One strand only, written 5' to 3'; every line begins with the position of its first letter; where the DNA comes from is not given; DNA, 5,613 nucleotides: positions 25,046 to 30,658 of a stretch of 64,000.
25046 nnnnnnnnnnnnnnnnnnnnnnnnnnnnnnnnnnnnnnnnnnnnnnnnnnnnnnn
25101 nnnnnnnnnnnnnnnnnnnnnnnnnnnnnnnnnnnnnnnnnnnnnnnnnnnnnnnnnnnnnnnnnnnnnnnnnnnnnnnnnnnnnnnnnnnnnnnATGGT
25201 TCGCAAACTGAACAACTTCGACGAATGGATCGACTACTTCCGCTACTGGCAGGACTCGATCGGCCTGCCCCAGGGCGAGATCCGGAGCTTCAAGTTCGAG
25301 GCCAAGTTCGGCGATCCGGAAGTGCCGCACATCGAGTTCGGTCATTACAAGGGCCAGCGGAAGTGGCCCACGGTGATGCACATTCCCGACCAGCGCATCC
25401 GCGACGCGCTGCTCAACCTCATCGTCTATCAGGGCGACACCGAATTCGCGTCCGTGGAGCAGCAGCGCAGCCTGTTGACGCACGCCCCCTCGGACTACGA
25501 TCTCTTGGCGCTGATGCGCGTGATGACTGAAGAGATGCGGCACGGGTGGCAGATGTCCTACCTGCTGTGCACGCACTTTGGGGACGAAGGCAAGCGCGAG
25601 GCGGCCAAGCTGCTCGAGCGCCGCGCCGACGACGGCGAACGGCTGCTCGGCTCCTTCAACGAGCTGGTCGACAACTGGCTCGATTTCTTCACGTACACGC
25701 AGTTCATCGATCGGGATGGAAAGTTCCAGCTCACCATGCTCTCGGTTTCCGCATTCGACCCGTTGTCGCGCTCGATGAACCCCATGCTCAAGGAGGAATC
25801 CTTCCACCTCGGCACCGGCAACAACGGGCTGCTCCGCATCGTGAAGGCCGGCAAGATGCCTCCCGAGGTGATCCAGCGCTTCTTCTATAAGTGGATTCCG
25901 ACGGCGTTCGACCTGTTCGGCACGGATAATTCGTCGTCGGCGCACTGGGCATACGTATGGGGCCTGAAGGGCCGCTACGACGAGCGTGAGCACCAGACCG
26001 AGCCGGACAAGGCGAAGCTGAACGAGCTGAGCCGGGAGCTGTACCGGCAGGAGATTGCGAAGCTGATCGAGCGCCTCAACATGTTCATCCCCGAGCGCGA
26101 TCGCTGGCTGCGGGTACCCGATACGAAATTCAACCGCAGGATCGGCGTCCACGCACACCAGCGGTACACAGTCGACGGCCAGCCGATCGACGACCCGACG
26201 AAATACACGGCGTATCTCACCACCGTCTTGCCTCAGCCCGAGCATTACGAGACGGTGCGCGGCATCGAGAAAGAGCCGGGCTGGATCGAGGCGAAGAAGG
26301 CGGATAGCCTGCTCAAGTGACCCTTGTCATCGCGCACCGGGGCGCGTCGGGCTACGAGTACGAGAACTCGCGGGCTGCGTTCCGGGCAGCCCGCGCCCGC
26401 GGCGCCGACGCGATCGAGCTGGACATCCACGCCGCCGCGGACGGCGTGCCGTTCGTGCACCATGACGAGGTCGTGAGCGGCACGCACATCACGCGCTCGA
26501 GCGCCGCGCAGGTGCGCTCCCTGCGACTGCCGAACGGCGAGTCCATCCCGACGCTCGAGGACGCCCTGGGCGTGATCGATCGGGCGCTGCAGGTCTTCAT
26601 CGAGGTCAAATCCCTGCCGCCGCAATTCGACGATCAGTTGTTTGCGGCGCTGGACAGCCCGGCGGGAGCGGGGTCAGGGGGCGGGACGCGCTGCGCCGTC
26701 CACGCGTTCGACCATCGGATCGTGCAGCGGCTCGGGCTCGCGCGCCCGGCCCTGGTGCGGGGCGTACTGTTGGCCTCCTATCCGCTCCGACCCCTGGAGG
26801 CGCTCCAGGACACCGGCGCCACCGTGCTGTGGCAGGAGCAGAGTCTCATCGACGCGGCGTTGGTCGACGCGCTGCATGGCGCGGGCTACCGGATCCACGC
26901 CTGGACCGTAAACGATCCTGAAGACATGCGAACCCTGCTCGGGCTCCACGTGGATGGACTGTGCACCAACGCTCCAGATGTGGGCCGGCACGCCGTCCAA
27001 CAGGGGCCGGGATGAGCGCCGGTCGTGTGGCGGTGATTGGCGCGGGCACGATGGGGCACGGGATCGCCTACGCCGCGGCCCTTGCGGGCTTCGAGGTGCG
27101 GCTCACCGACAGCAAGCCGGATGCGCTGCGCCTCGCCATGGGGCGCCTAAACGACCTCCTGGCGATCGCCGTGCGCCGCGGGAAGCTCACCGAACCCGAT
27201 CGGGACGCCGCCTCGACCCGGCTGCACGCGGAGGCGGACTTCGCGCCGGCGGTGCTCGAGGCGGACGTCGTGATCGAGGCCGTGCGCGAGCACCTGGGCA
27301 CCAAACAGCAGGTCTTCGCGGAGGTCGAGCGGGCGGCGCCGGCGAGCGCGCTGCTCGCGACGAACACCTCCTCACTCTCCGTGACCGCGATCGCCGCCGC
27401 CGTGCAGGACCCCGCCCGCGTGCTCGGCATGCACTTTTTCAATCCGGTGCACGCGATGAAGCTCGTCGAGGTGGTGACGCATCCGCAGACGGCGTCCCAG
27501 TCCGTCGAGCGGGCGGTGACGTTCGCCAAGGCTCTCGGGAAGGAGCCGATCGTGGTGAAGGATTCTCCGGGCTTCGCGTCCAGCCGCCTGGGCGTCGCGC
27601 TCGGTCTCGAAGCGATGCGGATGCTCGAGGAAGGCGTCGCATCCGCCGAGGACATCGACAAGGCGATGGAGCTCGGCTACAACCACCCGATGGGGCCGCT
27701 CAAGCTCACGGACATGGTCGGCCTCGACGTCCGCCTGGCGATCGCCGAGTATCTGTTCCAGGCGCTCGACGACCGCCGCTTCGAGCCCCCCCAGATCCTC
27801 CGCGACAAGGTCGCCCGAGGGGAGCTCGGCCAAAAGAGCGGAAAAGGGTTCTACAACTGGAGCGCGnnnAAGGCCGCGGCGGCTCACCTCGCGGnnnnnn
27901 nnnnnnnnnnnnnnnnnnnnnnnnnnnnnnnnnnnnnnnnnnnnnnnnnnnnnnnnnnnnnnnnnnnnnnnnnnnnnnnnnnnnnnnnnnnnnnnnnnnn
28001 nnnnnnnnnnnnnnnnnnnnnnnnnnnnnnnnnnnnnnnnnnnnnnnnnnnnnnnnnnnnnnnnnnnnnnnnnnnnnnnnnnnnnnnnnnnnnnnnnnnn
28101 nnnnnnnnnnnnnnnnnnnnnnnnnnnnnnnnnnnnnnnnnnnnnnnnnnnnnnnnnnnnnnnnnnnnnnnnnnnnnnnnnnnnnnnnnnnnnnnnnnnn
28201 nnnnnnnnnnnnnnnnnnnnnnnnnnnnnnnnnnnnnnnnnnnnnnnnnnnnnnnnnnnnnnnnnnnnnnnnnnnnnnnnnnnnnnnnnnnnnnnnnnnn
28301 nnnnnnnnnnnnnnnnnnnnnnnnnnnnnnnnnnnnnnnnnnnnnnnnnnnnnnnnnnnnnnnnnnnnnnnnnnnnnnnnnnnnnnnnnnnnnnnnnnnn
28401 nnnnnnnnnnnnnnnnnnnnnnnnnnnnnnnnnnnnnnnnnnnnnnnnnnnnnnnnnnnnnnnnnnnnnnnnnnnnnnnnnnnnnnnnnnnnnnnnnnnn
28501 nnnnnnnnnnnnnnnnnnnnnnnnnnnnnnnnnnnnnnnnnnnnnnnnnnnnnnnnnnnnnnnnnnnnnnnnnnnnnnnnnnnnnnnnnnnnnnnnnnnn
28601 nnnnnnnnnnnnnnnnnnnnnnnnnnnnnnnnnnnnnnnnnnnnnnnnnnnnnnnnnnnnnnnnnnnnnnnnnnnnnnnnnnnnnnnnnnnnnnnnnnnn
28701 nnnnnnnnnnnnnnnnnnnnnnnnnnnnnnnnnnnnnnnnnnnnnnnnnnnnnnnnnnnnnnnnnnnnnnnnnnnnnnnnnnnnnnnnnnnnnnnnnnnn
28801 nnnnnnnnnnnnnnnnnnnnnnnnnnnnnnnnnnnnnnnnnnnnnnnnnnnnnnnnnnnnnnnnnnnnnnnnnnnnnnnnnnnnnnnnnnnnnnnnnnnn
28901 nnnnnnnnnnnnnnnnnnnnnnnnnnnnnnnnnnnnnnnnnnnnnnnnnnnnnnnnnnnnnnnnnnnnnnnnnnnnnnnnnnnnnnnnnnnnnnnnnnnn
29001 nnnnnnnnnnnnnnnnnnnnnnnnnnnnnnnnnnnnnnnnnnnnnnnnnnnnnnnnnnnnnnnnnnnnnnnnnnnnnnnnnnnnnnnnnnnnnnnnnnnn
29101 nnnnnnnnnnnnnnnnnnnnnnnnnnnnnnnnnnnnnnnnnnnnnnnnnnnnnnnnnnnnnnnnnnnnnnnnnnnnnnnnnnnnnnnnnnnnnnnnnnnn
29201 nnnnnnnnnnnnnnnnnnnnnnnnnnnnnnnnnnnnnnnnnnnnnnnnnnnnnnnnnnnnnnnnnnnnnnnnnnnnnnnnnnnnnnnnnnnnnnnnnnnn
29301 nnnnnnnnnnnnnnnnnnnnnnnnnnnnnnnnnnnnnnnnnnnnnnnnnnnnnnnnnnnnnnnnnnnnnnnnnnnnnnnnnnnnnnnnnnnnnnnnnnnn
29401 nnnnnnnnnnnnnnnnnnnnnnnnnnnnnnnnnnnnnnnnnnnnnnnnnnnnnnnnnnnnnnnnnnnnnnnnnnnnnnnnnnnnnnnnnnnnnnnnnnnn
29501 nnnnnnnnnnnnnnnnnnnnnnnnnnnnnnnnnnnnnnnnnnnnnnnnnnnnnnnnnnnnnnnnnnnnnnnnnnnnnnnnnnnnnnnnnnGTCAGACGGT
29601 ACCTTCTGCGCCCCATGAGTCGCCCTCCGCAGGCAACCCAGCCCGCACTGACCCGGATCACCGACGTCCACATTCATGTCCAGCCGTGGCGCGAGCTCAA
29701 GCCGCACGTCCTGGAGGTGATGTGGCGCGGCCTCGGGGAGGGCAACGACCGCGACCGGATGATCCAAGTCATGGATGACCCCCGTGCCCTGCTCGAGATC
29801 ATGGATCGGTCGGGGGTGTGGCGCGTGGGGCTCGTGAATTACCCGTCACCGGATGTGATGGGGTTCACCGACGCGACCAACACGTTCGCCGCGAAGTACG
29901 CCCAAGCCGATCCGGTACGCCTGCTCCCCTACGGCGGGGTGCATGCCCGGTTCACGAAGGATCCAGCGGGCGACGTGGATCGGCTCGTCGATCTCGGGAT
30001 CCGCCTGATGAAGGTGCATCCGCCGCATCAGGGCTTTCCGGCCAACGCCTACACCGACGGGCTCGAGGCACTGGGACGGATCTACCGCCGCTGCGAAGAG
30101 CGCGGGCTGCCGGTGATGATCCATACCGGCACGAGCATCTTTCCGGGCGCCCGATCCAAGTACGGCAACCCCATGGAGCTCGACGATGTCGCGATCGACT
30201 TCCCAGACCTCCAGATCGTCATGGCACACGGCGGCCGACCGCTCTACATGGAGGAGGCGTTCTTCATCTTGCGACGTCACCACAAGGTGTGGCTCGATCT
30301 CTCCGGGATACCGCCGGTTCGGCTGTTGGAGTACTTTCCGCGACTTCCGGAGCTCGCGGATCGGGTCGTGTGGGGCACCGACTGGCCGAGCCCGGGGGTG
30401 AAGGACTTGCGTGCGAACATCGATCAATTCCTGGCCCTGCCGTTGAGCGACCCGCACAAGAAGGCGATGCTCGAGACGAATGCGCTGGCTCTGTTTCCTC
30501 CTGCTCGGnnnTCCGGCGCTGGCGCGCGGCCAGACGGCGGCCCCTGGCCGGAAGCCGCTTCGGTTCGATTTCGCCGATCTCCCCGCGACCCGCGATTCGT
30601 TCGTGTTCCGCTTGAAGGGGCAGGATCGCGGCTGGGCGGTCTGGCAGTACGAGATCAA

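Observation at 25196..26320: Short BoxB-like di-iron protein with all ligand motifs intact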

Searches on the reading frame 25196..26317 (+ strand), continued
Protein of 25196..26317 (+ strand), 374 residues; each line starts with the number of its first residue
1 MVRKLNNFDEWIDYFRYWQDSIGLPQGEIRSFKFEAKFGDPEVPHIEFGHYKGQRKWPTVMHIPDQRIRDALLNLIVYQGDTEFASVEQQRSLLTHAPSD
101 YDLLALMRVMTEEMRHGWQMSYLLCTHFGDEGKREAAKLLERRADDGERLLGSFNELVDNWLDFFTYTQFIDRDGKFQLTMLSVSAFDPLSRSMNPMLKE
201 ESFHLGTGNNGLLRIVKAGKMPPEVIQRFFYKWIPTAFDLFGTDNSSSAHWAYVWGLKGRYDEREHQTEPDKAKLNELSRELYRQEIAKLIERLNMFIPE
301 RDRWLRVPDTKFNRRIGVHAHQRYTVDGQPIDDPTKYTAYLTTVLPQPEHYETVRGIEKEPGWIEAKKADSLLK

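Call 72: search_protein_families(library=ncbifam, proteins=[L122:12062-14401:+, L140:12960-15620:+, L151:10349-12739:+, L154:12124-14466:+, L156:13289-15628:+, L160:11980-14433:+], max_evalue=1e-150)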
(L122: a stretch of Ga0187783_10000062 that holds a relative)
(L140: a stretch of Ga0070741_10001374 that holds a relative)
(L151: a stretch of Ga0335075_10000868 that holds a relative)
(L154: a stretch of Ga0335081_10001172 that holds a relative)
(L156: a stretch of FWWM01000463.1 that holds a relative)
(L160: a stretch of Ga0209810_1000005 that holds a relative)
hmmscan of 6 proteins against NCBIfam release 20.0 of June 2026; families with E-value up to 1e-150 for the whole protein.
L122:12062-14401:+ (780 aa): 3 families
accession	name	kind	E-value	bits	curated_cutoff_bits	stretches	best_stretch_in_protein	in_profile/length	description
TIGR03194.1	4hydrxCoA_A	equivalog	9e-301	999.8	994.55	1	15-758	2-746/746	4-hydroxybenzoyl-CoA reductase subunit alpha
NF043082.1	XdhA_XDHase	equivalog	1.2e-165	552.7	780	1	10-761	1-755/758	xanthine dehydrogenase subunit XdhA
NF007426.0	PRK09970.1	equivalog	3.2e-159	531.4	916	1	7-760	3-757/761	xanthine dehydrogenase molybdenum-binding subunit XdhA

L140:12960-15620:+ (887 aa): 3 families
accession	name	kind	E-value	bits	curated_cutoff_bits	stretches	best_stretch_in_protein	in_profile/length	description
TIGR03194.1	4hydrxCoA_A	equivalog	0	1033.1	994.55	1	13-580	3-557/746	4-hydroxybenzoyl-CoA reductase subunit alpha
NF043082.1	XdhA_XDHase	equivalog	5.3e-171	570.4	780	0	7-578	1-571/758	xanthine dehydrogenase subunit XdhA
NF007426.0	PRK09970.1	equivalog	1.6e-166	555.6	916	0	5-574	4-571/761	xanthine dehydrogenase molybdenum-binding subunit XdhA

L151:10349-12739:+ (797 aa): 3 families
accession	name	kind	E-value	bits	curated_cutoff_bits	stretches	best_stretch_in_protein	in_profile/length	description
TIGR03194.1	4hydrxCoA_A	equivalog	4.4e-303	1007.4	994.55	1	16-759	2-746/746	4-hydroxybenzoyl-CoA reductase subunit alpha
NF043082.1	XdhA_XDHase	equivalog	1.8e-170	568.7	780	1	11-762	1-755/758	xanthine dehydrogenase subunit XdhA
NF007426.0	PRK09970.1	equivalog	6e-164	547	916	1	10-760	5-756/761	xanthine dehydrogenase molybdenum-binding subunit XdhA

L154:12124-14466:+ (781 aa): 3 families
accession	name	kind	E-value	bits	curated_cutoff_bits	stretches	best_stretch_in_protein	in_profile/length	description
TIGR03194.1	4hydrxCoA_A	equivalog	0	1033.8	994.55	1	18-759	4-746/746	4-hydroxybenzoyl-CoA reductase subunit alpha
NF043082.1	XdhA_XDHase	equivalog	3.3e-173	577.7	780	1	11-763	1-756/758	xanthine dehydrogenase subunit XdhA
NF007426.0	PRK09970.1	equivalog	2.8e-166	554.8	916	1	9-761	4-757/761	xanthine dehydrogenase molybdenum-binding subunit XdhA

L156:13289-15628:+ (780 aa): 3 families
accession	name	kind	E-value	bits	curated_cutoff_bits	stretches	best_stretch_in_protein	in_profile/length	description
TIGR03194.1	4hydrxCoA_A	equivalog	0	1041.5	994.55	1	11-757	1-746/746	4-hydroxybenzoyl-CoA reductase subunit alpha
NF043082.1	XdhA_XDHase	equivalog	2e-175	585.1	780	1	7-761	1-756/758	xanthine dehydrogenase subunit XdhA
NF007426.0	PRK09970.1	equivalog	1.5e-168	562.2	916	1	4-759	3-757/761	xanthine dehydrogenase molybdenum-binding subunit XdhA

L160:11980-14433:+ (818 aa): 3 families
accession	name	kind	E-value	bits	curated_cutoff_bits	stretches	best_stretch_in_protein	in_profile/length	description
TIGR03194.1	4hydrxCoA_A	equivalog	0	1055.3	994.55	1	69-812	2-746/746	4-hydroxybenzoyl-CoA reductase subunit alpha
NF043082.1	XdhA_XDHase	equivalog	2.9e-176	587.8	780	1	64-814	1-754/758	xanthine dehydrogenase subunit XdhA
NF007426.0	PRK09970.1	equivalog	4.5e-169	564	916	1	61-814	3-757/761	xanthine dehydrogenase molybdenum-binding subunit XdhA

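Call 75: list_cluster_members(proteins=[P0045, P0099, P0074, P0373, window:25196-26317:+])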
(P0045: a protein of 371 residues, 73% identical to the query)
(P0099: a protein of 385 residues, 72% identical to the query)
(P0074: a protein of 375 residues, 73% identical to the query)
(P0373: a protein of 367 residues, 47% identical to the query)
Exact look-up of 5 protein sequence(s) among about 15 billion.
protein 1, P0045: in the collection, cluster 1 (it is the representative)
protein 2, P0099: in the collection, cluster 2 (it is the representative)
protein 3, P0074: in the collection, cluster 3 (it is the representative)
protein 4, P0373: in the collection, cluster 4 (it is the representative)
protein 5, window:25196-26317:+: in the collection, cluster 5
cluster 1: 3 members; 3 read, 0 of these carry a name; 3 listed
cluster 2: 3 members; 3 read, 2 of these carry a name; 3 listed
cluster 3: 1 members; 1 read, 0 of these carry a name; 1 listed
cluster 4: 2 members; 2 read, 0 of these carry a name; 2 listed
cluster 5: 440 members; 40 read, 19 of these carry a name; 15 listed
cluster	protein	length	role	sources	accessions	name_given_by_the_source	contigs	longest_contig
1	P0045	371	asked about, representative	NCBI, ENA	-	-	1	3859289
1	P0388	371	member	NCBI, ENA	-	-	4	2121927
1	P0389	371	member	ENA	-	-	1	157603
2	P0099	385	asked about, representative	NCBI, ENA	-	-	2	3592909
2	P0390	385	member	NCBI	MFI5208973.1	MAG: Phenylacetic acid catabolic protein [Gemmatimonadales bacterium]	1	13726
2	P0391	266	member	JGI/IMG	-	benzoyl-CoA 2,3-dioxygenase component B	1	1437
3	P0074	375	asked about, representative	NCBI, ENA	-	-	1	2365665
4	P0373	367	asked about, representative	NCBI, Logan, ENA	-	-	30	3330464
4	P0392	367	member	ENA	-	-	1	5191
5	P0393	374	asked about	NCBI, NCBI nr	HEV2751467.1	MAG TPA: Phenylacetic acid catabolic protein [Gemmatimonadales bacterium] | Phenylacetic acid catabolic protein [Gemmatimonadales bacterium]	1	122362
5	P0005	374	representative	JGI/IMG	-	benzoyl-CoA 2,3-dioxygenase component B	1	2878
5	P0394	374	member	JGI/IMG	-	benzoyl-CoA 2,3-dioxygenase component B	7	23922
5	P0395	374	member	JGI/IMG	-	benzoyl-CoA 2,3-dioxygenase component B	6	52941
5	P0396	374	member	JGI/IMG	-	benzoyl-CoA 2,3-dioxygenase component B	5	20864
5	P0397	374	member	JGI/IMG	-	benzoyl-CoA 2,3-dioxygenase component B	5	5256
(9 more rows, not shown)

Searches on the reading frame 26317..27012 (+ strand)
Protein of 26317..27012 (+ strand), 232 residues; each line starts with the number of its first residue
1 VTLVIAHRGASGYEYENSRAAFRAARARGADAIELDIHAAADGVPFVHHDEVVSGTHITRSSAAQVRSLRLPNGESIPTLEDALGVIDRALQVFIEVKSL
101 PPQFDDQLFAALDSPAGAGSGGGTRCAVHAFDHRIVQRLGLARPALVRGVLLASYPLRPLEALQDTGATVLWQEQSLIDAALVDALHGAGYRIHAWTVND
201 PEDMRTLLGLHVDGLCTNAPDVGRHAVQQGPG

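Call 9: search_protein_families(library=ncbifam, proteins=[window:26317-27012:+], max_evalue=0.00001)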
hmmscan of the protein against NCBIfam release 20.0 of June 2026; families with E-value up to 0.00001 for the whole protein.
window:26317-27012:+ (232 aa): 2 families
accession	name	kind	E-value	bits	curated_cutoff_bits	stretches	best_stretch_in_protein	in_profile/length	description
NF006989.0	PRK09454.1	equivalog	2.5e-24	86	264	1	4-225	12-246/251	glycerophosphodiester phosphodiesterase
NF008354.0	PRK11143.1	equivalog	2.4e-07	30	254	1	3-53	32-82/359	glycerophosphodiester phosphodiesterase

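Call 10: search_protein_families(library=pfam, proteins=[window:26317-27012:+], max_evalue=0.00001)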
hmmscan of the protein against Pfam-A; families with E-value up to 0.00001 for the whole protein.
window:26317-27012:+ (232 aa): 1 family
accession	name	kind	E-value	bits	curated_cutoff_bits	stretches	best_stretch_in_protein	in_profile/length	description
PF03009.23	GDPD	-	2.6e-32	113.3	23.6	1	7-221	1-243/244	Glycerophosphoryl diester phosphodiesterase family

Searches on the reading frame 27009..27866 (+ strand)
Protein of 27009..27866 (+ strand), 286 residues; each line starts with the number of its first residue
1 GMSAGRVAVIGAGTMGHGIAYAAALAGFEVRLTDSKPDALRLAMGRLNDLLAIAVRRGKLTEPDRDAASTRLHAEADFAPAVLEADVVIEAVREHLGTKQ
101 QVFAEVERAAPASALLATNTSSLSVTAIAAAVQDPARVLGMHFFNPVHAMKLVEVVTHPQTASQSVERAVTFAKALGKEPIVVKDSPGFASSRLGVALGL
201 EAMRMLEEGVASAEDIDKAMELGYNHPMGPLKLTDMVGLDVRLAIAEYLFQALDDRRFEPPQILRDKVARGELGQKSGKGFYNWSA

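Call 9: search_protein_families(library=ncbifam, proteins=[window:27011-27866:+], max_evalue=0.00001)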
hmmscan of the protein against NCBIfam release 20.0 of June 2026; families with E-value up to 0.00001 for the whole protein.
window:27011-27866:+ (285 aa): 0 families

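Call 10: search_protein_families(library=pfam, proteins=[window:27011-27866:+], max_evalue=0.00001)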
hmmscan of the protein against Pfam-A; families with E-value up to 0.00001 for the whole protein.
window:27011-27866:+ (285 aa): 0 families

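Call 31: search_protein_families(library=pfam, proteins=[window:27009-27866:+], max_evalue=0.00001)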
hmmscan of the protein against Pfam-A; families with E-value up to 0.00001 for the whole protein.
window:27009-27866:+ (286 aa): 2 families
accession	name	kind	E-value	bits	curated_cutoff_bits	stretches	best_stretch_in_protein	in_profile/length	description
PF02737.24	3HCDH_N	-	1.1e-63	214.8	22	1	7-185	2-179/180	3-hydroxyacyl-CoA dehydrogenase, NAD binding domain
PF00725.27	3HCDH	-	1.1e-31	109.7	22.1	1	188-284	1-97/97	3-hydroxyacyl-CoA dehydrogenase, C-terminal domain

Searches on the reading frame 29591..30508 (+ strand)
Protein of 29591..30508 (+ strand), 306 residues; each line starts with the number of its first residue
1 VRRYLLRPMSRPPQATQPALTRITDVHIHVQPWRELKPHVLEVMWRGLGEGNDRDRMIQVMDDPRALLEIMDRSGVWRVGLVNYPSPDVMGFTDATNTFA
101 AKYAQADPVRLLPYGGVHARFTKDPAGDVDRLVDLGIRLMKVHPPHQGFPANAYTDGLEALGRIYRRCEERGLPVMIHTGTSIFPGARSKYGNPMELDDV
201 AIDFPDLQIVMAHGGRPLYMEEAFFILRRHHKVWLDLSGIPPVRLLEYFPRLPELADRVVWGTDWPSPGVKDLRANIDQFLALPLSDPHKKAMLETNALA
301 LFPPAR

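Call 9: search_protein_families(library=ncbifam, proteins=[window:29591-30508:+], max_evalue=0.00001)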
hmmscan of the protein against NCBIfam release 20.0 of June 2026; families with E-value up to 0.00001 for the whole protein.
window:29591-30508:+ (306 aa): 0 families

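Call 10: search_protein_families(library=pfam, proteins=[window:29591-30508:+], max_evalue=0.00001)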
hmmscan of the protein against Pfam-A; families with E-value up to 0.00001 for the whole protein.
window:29591-30508:+ (306 aa): 1 family
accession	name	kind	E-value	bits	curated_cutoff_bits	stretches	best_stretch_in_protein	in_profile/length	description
PF04909.20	Amidohydro_2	-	3e-35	122.8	26.4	1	87-303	56-288/289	Amidohydrolase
